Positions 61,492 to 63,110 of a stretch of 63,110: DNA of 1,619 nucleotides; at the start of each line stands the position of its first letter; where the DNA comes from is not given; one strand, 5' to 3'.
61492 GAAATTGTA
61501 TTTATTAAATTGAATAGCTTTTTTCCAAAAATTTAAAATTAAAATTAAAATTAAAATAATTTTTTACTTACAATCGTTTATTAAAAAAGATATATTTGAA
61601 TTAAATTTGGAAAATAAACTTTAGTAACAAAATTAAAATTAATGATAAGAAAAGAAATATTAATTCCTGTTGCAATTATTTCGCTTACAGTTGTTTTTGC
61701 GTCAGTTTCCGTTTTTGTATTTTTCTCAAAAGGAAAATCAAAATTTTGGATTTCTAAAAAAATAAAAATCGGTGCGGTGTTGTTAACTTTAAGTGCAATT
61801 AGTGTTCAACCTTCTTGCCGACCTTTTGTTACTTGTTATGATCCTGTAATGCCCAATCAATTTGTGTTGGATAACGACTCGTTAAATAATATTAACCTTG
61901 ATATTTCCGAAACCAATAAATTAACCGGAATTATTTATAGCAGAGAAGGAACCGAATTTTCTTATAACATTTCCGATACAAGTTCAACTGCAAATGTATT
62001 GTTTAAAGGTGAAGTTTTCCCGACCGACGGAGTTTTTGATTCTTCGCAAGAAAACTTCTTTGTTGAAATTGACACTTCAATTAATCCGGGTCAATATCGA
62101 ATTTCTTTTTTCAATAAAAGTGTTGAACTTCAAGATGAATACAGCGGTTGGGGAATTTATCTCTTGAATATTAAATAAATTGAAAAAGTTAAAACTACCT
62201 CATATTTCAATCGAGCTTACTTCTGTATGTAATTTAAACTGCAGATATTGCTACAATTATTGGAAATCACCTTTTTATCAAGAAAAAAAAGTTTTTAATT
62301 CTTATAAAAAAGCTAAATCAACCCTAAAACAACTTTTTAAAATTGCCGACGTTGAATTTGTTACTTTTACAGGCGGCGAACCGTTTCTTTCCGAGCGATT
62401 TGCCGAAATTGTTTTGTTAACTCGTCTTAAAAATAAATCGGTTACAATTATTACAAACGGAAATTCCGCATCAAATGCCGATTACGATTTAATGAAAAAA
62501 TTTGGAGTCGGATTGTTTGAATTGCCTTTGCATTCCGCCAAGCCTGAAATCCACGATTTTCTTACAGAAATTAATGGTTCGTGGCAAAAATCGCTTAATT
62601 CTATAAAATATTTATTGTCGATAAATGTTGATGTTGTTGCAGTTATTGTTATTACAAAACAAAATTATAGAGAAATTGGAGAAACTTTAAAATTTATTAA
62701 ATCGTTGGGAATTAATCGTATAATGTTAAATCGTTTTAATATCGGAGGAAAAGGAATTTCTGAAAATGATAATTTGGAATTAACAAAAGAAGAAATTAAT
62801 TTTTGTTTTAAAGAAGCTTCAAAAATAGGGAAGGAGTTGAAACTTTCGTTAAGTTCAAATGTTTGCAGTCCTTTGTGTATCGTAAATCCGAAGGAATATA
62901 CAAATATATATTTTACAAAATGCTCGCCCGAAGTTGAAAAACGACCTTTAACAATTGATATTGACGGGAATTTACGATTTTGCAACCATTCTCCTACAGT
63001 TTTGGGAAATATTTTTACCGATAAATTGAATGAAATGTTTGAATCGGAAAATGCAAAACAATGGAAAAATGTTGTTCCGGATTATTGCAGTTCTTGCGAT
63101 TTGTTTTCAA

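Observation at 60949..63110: Unlisted radical SAM/SPASM gene translationally abutted to two tandem 178-aa lipoprotein-like paralogues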

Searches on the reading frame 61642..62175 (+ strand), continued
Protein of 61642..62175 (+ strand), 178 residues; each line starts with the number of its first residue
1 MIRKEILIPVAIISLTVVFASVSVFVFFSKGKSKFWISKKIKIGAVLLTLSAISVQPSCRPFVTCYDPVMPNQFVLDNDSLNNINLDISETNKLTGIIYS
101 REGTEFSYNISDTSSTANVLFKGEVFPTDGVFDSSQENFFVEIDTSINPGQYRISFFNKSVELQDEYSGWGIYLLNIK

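Call 74: search_protein_families(library=ncbifam, proteins=[L017:4381-4911:+, L017:3849-4376:+, L021:46-573:+, L031:539-1066:+, L033:1577-2107:+, L015:4371-4913:+, L018:4480-4995:+, L013:5466-6011:+, L024:4484-5002:+, L066:4444-4971:+], max_evalue=0.01)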
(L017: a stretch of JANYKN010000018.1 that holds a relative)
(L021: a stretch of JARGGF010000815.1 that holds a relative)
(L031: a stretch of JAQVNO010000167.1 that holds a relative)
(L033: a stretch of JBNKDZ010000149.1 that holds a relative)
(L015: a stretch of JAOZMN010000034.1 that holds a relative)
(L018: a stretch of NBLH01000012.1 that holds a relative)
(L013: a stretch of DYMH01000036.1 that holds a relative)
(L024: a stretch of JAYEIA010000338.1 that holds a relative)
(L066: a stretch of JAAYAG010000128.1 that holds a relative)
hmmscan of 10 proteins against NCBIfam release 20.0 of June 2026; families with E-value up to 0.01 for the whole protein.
L017:4381-4911:+ (177 aa): 0 families

L017:3849-4376:+ (176 aa): 0 families

L021:46-573:+ (176 aa): 0 families

L031:539-1066:+ (176 aa): 0 families

L033:1577-2107:+ (177 aa): 0 families

L015:4371-4913:+ (181 aa): 0 families

L018:4480-4995:+ (172 aa): 0 families

L013:5466-6011:+ (182 aa): 0 families

L024:4484-5002:+ (173 aa): 1 family
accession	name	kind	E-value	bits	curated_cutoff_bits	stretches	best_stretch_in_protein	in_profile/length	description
NF047441.1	Lepto_OmpL47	equivalog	0.0013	18.4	250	1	3-135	164-293/336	multi-beta-barrel domain surface protein OmpL47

L066:4444-4971:+ (176 aa): 0 families

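Call 75: search_protein_families(library=ncbifam, proteins=[L026:4458-4994:+, L030:4423-4977:+, L029:3834-4379:+, L047:2955-3503:+, L070:4441-5001:+, L089:4097-4996:+, L086:3264-4097:+, L088:3823-4998:+, L029:775-1725:+], max_evalue=0.01)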
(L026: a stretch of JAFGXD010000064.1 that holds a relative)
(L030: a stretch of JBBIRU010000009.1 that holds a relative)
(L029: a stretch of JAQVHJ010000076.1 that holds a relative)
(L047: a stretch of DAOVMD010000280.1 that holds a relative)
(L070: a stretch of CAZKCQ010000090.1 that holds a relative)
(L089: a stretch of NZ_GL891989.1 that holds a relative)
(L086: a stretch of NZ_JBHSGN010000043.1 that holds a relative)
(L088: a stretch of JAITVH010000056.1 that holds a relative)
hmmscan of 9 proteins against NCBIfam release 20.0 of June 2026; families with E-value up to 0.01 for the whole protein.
L026:4458-4994:+ (179 aa): 0 families

L030:4423-4977:+ (185 aa): 1 family
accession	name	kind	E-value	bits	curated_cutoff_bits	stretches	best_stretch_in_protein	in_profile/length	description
TIGR04183.1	Por_Secre_tail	domain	0.0086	16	23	0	120-155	30-61/72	T9SS type A sorting domain-containing protein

L029:3834-4379:+ (182 aa): 1 family
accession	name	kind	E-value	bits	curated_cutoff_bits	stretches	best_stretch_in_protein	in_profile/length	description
NF058595.1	invert_tail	domain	0.0046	17.3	37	1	15-62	31-79/113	lipo-invert putative C-terminal anchoring domain-containing protein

L047:2955-3503:+ (183 aa): 0 families

L070:4441-5001:+ (187 aa): 0 families

L089:4097-4996:+ (300 aa): 3 families
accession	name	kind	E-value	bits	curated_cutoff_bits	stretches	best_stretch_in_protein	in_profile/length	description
TIGR04056.1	OMP_RagA_SusC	subfamily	6e-19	67.9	368.25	1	88-174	1-84/981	SusC/RagA family TonB-linked outer membrane protein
NF053692.1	BamP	equivalog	0.00064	19.2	230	1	89-151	26-87/251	BamP family beta-barrel-assembly machinery protein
TIGR01352.1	tonB_Cterm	subfamily_domain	0.00065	20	27.1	1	222-270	2-51/76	TonB family protein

L086:3264-4097:+ (278 aa): 3 families
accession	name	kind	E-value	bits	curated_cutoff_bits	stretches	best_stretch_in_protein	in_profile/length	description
TIGR01352.1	tonB_Cterm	subfamily_domain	1.5e-10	41.3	27.1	1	200-271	2-71/76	TonB family protein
NF038079.1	TonB_sider_MxcH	equivalog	1.9e-06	26.3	925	1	198-272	9-82/792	TonB-dependent siderophore myxochelin receptor MxcH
NF033768.1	myxo_SS_tail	domain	0.00082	19.4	40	1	202-254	22-74/92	AgmX/PglI C-terminal domain-containing protein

L088:3823-4998:+ (392 aa): 6 families
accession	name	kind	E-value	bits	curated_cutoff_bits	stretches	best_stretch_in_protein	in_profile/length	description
TIGR04056.1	OMP_RagA_SusC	subfamily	4.5e-45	154.4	368.25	2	83-184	1-101/981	SusC/RagA family TonB-linked outer membrane protein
TIGR01352.1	tonB_Cterm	subfamily_domain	1.6e-07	31.5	27.1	1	316-391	3-76/76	TonB family protein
NF053692.1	BamP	equivalog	1.7e-07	30.9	230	1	212-281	46-117/251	BamP family beta-barrel-assembly machinery protein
TIGR04134.1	lipo_with_rSAM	hypoth_equivalog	0.00018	21.5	39.8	0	190-229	40-90/150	radical SAM-associated putative lipoprotein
NF038079.1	TonB_sider_MxcH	equivalog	0.0005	18.2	925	1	313-391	9-86/792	TonB-dependent siderophore myxochelin receptor MxcH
NF052230.1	T9SS_PorE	exception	0.0079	14.5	600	0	188-238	421-474/648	PorE family type IX secretion system protein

L029:775-1725:+ (317 aa): 0 families

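Call 78: find_related_loci(query=L001:15325-16596:-, collection=genome_contigs, flank=200)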
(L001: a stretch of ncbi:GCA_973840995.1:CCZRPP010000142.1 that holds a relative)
Query L001:15325-16596:- (424 aa) in genome_contigs; peptide patterns used: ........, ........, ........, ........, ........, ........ (x = any residue, [..] = any of these).
600 stretches matched a pattern (row limit reached: there are more); 590 encode a relative of the query (tblastn E <= 1e-3); the best 80 are kept; 80 distinct loci.
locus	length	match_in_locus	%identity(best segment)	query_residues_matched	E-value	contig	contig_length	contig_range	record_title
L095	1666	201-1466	68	1-423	0e+0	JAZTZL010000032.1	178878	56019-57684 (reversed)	MAG: Rikenellaceae bacterium isolate T1900045324_YK20190013.MAGScoT_cleanbin_000007 SGB_6410_k141_1980737, whole genome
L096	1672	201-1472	67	1-424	0e+0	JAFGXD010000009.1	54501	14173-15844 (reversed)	MAG: Bacteroidales bacterium isolate ZodW_Metabat.319 k87_1049442, whole genome shotgun sequence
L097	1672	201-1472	69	1-423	0e+0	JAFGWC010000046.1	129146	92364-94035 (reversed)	MAG: Bacteroidales bacterium isolate ZodW_Metabat.217 k87_3432283, whole genome shotgun sequence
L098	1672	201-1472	67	1-424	0e+0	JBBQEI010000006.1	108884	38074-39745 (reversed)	MAG: Bacteroidales bacterium isolate Co_metawrap_1113 Cmw_1113_k141_11166433_length_108884_cov_24.9982, whole genome sho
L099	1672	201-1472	66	1-424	0e+0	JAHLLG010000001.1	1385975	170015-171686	MAG: Bacteroidetes bacterium isolate MAG82 NODE_2_length_1385975_cov_409.132052, whole genome shotgun sequence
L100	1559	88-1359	66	1-424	0e+0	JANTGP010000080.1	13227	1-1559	MAG: Bacteroidetes bacterium isolate bin10073 c_000000004883, whole genome shotgun sequence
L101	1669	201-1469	67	1-424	0e+0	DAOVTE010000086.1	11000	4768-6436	MAG TPA_asm: Bacteroidales bacterium isolate CSMAG_1645 CSMAG_1645_k141_730972_length_11000_cov_22.0482, whole genome sh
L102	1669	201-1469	66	1-423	0e+0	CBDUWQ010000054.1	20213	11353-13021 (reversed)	MAG TPA_asm: uncultured Bacteroidales bacterium isolate SRR22302365_concoct_80 genome assembly, contig: ERZ25074835.1570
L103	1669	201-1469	66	1-423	0e+0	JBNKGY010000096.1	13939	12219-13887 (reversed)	MAG: Marinilabiliaceae bacterium isolate E1E2.bin.17.strict NODE_96_length_13939_cov_4.802626, whole genome shotgun sequ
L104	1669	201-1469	66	1-423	0e+0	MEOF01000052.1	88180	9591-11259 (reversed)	MAG: Bacteroidetes bacterium GWF2_33_38 gwf2_scaffold_487, whole genome shotgun sequence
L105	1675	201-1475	64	1-424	0e+0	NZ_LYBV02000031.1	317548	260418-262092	Saccharicrinis aurantiacus strain HQYD1 contig31, whole genome shotgun sequence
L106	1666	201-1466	66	1-423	0e+0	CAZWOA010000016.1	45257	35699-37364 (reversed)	MAG TPA_asm: uncultured Marinilabiliaceae bacterium isolate SRP294416_co3_423 genome assembly, contig: NODE_765_length_4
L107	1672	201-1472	64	1-424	0e+0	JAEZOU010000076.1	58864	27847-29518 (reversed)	MAG: Bacteroidetes bacterium isolate OH_CFB_204 k127_454456, whole genome shotgun sequence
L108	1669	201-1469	65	1-424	0e+0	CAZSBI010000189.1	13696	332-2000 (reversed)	MAG TPA_asm: uncultured Flavobacteriaceae bacterium isolate binchicken_co219_306 genome assembly, contig: k141_657319, w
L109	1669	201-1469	64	1-423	0e+0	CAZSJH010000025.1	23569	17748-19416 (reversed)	MAG TPA_asm: uncultured Rikenellaceae bacterium isolate SRP214966_co2_65 genome assembly, contig: NODE_2848_length_23569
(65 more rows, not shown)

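Call 80: search_protein_families(library=padloc, proteins=[P0006, P0001, P0002], max_evalue=0.001)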
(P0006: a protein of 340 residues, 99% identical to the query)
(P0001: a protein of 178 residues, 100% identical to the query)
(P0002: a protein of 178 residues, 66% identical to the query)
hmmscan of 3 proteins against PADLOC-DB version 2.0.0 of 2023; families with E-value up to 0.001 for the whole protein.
P0006 (340 aa): 3 families
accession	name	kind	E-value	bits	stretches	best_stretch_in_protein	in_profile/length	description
PDLC02904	pVip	-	2.9e-18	64.3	1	12-238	8-222/262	Viperins associated with kinases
PDLC02903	pVip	-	6.6e-17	59.8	1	9-182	2-167/257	Viperins not associated with kinases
PDLC02905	pVip-kinase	-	6e-07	27.1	1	5-99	180-274/474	Viperin-kinase fusion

P0001 (178 aa): 0 families

P0002 (178 aa): 0 families

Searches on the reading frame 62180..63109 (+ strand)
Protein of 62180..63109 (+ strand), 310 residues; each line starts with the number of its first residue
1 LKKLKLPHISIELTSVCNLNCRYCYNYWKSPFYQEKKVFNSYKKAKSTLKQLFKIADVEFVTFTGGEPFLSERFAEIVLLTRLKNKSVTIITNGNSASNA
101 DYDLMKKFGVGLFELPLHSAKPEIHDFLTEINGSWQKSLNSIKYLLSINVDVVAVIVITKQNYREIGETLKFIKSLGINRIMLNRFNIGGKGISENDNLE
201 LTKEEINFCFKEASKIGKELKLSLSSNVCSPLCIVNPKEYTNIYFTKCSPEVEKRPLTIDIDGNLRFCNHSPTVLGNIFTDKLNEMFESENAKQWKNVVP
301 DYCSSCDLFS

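Call 6: search_protein_families(library=ncbifam, proteins=[window:62180-63109:+], max_evalue=0.1)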
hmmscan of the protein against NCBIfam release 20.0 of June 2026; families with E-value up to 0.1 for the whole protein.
window:62180-63109:+ (310 aa): 90 families (the best 25 are shown)
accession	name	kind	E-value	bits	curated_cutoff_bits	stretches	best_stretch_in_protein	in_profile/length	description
TIGR04303.1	GeoRSP_rSAM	equivalog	2.4e-25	89.8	400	1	12-306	10-296/325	GeoRSP system radical SAM/SPASM protein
TIGR04054.1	rSAM_NirJ1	equivalog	1.2e-20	73.5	650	1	7-194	36-218/387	putative heme d1 biosynthesis radical SAM protein NirJ1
TIGR03977.1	rSAM_pair_HxsC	equivalog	4.6e-20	71.7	267.9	1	9-238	27-256/292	His-Xaa-Ser system radical SAM maturase HxsC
NF041298.1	rSAM_mat_DynA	equivalog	3e-19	69.2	450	1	12-307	6-312/356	dynobactin maturation radical SAM/SPASM protein DynA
NF050035.1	rSAM_WgK_link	exception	5.5e-19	68.4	650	1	9-224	11-220/367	radical SAM/SPASM peptide maturase WgkB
TIGR02666.1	moaA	equivalog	1.1e-18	67.3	284.05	1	9-195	12-202/336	GTP 3',8-cyclase MoaA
TIGR04403.1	rSAM_skfB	equivalog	1.3e-18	67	300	1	10-296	107-376/402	sporulation killing factor system radical SAM maturase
NF038332.1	rSAM_rare_HxsC4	exception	1.2e-17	64.2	500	1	8-208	15-216/335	radical SAM protein HxsC4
TIGR04317.1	W_rSAM_matur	equivalog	1.6e-17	63.6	380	1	8-184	5-182/349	tungsten cofactor oxidoreductase radical SAM maturase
TIGR04051.1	rSAM_NirJ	equivalog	3.4e-17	62.4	515.45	1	11-213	6-206/354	heme d1 biosynthesis radical SAM protein NirJ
TIGR04053.2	TIGR04053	equivalog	5.1e-17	62.2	395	1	11-207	12-207/366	TIGR04053 family radical SAM/SPASM domain-containing protein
TIGR04545.1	rSAM_ahbD_hemeb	equivalog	6.4e-17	62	500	1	9-213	2-204/339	heme b synthase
TIGR02109.1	PQQ_syn_pqqE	equivalog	3.9e-16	58.9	381.35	1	9-307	9-303/358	pyrroloquinoline quinone biosynthesis protein PqqE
TIGR04251.1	SCM_rSAM_ScmF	equivalog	6.2e-16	58.7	400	1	8-193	5-189/353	SynChlorMet cassette radical SAM/SPASM protein ScmF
TIGR04250.1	SCM_rSAM_ScmE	equivalog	6.7e-16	58.1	400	1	9-220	5-213/358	SynChlorMet cassette radical SAM/SPASM protein ScmE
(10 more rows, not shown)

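Call 7: search_protein_families(library=pfam, proteins=[window:62180-63109:+], max_evalue=0.1)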
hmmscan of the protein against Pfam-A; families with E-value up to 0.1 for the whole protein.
window:62180-63109:+ (310 aa): 4 families
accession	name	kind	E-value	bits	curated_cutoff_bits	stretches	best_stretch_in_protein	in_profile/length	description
PF04055.27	Radical_SAM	-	9e-26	91.4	29.5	1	11-173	1-166/166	Radical SAM superfamily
PF13186.11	SPASM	-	3.4e-07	30.9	21.5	1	248-307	1-67/67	Iron-sulfur cluster-binding domain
PF13353.11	Fer4_12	-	9.7e-07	29.6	22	1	15-88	13-82/137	4Fe-4S single cluster domain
PF24361.1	DUF7517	-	0.038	14.4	27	0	271-305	70-104/116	Domain of unknown function (DUF7517)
